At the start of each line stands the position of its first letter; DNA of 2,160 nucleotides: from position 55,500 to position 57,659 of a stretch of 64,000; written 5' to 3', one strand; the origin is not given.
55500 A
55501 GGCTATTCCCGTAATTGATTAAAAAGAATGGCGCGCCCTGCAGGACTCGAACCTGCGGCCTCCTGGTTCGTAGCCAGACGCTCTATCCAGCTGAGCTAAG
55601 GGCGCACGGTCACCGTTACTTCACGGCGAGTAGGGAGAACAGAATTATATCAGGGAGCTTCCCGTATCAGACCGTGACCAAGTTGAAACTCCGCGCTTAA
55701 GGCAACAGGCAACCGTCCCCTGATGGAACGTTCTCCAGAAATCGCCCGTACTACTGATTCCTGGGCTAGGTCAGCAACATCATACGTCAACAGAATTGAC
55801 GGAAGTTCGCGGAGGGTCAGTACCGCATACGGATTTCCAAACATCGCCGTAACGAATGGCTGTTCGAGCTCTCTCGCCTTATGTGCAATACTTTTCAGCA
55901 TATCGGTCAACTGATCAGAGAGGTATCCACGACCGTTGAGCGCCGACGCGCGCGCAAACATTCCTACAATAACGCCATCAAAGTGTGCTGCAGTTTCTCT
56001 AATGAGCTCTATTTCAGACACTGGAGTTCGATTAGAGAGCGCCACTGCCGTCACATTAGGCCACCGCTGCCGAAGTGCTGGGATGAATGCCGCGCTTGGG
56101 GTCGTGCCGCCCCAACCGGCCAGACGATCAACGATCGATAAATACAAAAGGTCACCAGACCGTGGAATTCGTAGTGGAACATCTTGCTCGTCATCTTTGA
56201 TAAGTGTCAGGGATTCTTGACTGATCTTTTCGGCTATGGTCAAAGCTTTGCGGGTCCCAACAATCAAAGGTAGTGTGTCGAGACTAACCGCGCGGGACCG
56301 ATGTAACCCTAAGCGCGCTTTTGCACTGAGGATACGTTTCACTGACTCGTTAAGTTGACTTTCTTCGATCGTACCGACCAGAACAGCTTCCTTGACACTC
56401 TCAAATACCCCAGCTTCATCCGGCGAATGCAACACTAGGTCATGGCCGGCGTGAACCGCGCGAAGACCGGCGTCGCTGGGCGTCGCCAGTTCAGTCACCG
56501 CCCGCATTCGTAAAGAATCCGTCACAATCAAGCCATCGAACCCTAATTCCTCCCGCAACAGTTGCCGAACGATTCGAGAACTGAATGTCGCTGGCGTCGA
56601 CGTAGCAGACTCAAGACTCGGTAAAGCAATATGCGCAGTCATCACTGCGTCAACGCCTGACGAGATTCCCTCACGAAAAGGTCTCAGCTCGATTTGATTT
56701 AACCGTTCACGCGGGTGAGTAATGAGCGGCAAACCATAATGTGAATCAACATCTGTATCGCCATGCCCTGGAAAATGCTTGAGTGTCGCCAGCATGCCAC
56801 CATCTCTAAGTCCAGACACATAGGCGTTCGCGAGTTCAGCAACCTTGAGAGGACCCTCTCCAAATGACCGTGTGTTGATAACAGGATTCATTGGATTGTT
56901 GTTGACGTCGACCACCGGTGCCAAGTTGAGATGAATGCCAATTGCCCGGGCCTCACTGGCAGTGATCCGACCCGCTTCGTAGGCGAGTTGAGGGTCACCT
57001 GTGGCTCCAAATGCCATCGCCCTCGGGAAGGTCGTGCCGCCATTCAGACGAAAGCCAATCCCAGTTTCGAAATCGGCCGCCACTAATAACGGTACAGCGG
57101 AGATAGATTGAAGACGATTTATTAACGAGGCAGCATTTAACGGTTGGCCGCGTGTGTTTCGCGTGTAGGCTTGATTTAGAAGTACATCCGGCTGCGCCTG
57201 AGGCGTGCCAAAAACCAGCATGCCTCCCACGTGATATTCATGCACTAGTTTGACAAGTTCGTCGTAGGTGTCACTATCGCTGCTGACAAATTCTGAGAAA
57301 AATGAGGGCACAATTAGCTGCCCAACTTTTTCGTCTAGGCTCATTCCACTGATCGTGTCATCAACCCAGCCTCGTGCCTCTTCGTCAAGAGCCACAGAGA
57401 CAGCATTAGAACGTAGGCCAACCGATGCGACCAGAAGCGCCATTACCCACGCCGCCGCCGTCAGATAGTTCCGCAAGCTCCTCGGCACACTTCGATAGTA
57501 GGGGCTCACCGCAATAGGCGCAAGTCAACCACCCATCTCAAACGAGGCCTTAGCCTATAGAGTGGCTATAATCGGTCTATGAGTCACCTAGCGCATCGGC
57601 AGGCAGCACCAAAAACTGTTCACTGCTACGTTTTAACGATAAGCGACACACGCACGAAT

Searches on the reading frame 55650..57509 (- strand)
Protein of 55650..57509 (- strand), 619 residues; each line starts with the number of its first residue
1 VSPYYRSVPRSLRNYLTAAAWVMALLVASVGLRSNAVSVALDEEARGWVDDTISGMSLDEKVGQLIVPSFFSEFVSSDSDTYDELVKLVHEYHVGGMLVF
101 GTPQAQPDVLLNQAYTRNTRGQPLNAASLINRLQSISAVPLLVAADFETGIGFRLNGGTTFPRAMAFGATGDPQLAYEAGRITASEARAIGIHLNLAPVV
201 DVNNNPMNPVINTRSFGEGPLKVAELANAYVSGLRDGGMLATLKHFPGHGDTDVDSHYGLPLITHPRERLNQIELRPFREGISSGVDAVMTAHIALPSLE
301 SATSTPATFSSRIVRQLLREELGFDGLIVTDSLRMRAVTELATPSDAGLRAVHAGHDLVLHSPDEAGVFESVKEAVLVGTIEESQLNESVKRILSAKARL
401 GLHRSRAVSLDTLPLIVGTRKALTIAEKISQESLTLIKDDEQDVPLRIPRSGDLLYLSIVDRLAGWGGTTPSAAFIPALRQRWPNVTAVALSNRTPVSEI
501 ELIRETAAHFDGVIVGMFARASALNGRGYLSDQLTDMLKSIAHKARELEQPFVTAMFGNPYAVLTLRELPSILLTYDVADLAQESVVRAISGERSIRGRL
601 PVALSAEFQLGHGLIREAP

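Call 3: search_protein_families(library=pfam, proteins=[window:55650-57509:-], max_evalue=0.01)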
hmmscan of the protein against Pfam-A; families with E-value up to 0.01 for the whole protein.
window:55650-57509:- (619 aa): 1 family
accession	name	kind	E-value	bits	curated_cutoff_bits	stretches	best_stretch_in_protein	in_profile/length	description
PF00933.27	Glyco_hydro_3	-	1.9e-92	310.6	27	1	58-395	2-315/316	Glycosyl hydrolase family 3 N terminal domain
